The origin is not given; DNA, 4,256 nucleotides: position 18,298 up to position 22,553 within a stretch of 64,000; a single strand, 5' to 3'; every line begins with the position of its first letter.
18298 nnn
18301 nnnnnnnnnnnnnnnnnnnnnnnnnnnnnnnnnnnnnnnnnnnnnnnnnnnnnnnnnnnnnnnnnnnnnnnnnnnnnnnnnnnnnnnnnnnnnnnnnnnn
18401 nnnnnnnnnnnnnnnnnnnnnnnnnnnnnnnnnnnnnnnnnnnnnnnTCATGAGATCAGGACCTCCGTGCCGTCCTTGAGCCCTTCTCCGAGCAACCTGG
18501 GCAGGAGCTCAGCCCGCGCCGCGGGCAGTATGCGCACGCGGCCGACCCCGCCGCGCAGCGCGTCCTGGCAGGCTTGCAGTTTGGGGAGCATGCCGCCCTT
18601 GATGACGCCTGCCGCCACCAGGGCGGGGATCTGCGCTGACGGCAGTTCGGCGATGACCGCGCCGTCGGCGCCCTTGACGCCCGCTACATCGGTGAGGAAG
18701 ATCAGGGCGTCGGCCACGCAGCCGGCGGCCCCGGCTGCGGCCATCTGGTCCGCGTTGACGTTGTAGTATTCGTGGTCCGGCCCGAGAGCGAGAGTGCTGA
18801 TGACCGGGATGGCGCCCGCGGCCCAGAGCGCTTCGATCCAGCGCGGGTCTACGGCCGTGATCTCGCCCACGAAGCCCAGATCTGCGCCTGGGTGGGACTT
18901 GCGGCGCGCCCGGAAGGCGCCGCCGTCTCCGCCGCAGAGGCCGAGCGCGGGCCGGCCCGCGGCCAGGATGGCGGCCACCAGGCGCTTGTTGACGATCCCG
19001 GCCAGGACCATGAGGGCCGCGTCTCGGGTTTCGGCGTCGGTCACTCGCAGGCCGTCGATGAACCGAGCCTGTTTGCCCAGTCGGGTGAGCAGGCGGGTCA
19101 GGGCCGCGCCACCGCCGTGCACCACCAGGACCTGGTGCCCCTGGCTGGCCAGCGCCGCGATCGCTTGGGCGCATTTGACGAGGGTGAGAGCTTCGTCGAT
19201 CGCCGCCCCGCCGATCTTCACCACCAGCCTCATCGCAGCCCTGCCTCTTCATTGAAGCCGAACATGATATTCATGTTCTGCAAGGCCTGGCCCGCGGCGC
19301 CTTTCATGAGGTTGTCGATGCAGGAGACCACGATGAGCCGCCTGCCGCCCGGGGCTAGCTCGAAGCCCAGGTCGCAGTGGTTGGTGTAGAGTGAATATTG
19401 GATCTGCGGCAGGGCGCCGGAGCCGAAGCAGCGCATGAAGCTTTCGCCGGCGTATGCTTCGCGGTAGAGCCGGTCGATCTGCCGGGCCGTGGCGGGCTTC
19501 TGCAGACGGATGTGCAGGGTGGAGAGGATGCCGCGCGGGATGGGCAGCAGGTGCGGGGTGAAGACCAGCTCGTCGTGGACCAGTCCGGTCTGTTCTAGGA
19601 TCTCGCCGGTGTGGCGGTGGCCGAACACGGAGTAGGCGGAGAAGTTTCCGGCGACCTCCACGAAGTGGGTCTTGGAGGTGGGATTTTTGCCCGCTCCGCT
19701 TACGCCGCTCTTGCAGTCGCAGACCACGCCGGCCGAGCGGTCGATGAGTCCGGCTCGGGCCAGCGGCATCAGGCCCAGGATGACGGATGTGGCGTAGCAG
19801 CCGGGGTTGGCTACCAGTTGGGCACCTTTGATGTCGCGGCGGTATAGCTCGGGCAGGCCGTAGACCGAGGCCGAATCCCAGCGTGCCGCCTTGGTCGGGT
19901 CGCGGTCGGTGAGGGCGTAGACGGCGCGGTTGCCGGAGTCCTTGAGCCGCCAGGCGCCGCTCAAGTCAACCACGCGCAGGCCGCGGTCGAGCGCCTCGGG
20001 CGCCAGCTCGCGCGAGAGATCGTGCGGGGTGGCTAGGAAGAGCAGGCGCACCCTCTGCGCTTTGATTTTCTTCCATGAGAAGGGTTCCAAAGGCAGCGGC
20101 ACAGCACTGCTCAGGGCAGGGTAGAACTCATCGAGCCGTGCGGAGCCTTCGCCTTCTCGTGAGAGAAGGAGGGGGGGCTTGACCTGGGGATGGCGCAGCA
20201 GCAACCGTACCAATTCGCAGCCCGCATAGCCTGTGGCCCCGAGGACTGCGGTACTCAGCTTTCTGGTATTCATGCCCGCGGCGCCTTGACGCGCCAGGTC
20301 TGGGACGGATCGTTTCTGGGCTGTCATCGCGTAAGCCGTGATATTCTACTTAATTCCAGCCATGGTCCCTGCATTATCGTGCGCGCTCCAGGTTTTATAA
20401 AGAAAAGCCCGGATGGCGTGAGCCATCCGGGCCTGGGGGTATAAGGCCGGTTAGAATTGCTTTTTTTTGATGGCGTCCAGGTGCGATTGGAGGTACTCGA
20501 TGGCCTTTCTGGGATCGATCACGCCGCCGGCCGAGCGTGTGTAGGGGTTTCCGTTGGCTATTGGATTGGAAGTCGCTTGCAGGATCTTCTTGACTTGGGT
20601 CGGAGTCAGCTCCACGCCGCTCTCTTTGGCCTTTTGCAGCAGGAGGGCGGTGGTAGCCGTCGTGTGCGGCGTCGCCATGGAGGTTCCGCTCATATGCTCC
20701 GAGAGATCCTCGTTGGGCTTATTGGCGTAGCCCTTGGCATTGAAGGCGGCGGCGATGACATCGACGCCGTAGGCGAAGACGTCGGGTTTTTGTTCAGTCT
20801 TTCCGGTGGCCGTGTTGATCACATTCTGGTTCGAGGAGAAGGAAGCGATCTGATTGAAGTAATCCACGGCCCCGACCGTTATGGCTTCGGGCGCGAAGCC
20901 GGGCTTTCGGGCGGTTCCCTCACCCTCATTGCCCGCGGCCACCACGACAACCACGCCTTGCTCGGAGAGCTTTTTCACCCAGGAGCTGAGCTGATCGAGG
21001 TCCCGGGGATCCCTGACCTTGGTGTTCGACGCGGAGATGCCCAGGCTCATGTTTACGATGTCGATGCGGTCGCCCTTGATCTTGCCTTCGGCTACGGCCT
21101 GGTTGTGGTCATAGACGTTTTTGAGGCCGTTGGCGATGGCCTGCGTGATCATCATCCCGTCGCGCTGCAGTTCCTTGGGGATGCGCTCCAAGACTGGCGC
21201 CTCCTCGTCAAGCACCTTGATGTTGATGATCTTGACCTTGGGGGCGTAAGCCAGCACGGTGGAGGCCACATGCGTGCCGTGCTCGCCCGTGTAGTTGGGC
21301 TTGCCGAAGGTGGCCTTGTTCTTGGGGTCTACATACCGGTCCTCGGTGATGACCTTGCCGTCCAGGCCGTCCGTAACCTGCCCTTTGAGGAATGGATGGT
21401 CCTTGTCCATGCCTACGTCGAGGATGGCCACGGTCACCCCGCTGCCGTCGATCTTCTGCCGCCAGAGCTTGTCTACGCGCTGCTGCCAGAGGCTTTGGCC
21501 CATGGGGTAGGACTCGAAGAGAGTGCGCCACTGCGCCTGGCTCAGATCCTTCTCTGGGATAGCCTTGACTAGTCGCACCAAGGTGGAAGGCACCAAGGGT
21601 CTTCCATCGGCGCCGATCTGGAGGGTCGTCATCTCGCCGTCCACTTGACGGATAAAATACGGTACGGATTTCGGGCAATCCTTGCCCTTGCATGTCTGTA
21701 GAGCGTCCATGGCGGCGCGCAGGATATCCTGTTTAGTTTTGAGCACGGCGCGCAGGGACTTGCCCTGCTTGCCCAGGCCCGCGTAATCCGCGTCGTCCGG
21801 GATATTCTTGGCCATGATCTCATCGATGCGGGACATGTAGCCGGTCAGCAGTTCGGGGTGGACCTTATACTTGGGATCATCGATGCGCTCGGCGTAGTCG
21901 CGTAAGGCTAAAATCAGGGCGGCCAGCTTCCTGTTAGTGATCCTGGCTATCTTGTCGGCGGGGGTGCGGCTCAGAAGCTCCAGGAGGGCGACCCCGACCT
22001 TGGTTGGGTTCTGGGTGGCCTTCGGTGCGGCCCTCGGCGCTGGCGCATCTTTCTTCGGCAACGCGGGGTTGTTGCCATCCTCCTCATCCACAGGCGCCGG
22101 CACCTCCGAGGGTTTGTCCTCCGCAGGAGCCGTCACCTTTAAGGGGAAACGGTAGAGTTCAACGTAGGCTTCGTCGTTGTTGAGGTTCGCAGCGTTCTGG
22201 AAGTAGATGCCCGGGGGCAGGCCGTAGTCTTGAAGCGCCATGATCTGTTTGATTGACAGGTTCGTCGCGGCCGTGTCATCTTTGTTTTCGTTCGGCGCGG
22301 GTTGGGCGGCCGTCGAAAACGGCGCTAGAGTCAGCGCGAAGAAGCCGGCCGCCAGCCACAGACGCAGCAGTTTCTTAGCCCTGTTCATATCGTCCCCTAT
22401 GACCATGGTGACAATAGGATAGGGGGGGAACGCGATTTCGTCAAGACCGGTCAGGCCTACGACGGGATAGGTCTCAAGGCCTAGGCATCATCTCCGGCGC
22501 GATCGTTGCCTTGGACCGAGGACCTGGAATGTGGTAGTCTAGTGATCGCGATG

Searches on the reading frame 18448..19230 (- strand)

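Call 7: search_protein_families(library=pfam, proteins=[window:18448-19230:-], max_evalue=0.001)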
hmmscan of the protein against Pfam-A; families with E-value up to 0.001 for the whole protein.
window:18448-19230:- (260 aa): 1 family
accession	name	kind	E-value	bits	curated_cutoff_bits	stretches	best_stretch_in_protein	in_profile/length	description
PF00696.33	AA_kinase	-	5.3e-44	151.1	24.9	1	1-235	2-233/234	Amino acid kinase family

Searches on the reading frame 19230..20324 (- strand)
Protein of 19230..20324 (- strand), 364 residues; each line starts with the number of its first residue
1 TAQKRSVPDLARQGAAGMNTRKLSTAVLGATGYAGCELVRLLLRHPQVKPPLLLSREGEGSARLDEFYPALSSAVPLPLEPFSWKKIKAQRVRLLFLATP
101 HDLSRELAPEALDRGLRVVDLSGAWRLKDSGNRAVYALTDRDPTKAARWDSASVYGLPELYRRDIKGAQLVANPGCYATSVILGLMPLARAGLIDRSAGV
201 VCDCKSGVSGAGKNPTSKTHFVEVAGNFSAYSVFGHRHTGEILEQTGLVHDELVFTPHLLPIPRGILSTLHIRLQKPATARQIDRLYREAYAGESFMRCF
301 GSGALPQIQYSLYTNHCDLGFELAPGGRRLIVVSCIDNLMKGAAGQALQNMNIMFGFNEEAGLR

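Call 7: search_protein_families(library=pfam, proteins=[window:19230-20324:-], max_evalue=0.001)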
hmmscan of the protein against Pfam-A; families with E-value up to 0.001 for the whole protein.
window:19230-20324:- (364 aa): 3 families
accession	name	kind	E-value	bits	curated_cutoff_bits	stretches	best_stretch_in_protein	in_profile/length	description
PF22698.1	Semialdhyde_dhC_1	-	8.4e-53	179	27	1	176-338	1-165/165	Semialdehyde dehydrogenase, dimerisation domain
PF01118.30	Semialdhyde_dh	-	2.3e-26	93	26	1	25-167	2-120/121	Semialdehyde dehydrogenase, NAD binding domain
PF02774.23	Semialdhyde_dhC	-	1.1e-17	65.3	26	1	186-341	2-184/184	Semialdehyde dehydrogenase, dimerisation domain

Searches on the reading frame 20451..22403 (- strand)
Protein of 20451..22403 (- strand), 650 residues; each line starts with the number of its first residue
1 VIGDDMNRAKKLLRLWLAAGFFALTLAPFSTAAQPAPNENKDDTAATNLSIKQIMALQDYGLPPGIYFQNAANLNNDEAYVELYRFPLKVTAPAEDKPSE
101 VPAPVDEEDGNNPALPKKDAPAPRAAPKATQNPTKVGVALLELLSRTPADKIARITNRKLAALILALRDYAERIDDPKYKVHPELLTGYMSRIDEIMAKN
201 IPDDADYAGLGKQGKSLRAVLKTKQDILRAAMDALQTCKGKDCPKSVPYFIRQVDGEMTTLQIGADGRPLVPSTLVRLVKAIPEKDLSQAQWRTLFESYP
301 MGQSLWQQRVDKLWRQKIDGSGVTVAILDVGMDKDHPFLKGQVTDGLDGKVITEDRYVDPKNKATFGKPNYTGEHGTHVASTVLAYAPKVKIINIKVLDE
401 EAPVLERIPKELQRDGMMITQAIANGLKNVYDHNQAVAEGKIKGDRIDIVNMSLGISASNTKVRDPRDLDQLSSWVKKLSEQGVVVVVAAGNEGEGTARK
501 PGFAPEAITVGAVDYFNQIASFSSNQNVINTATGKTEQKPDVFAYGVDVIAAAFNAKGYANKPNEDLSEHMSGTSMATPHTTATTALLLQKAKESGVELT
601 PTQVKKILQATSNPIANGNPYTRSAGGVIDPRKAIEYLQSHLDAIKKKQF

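Call 7: search_protein_families(library=pfam, proteins=[window:20451-22403:-], max_evalue=0.001)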
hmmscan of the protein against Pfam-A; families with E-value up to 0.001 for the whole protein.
window:20451-22403:- (650 aa): 1 family
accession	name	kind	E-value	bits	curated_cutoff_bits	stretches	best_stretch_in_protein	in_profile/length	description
PF00082.27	Peptidase_S8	-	1.3e-39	136.7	21.8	1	320-612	1-273/288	Subtilase family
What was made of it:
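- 20451..22406 (-): S8 subtilase gene, divergent from the fusion gene across a 144-bp intergenic region. It is the neighbour only in the window's own sub-lineage. Pfam PF00082 matches (call 7).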
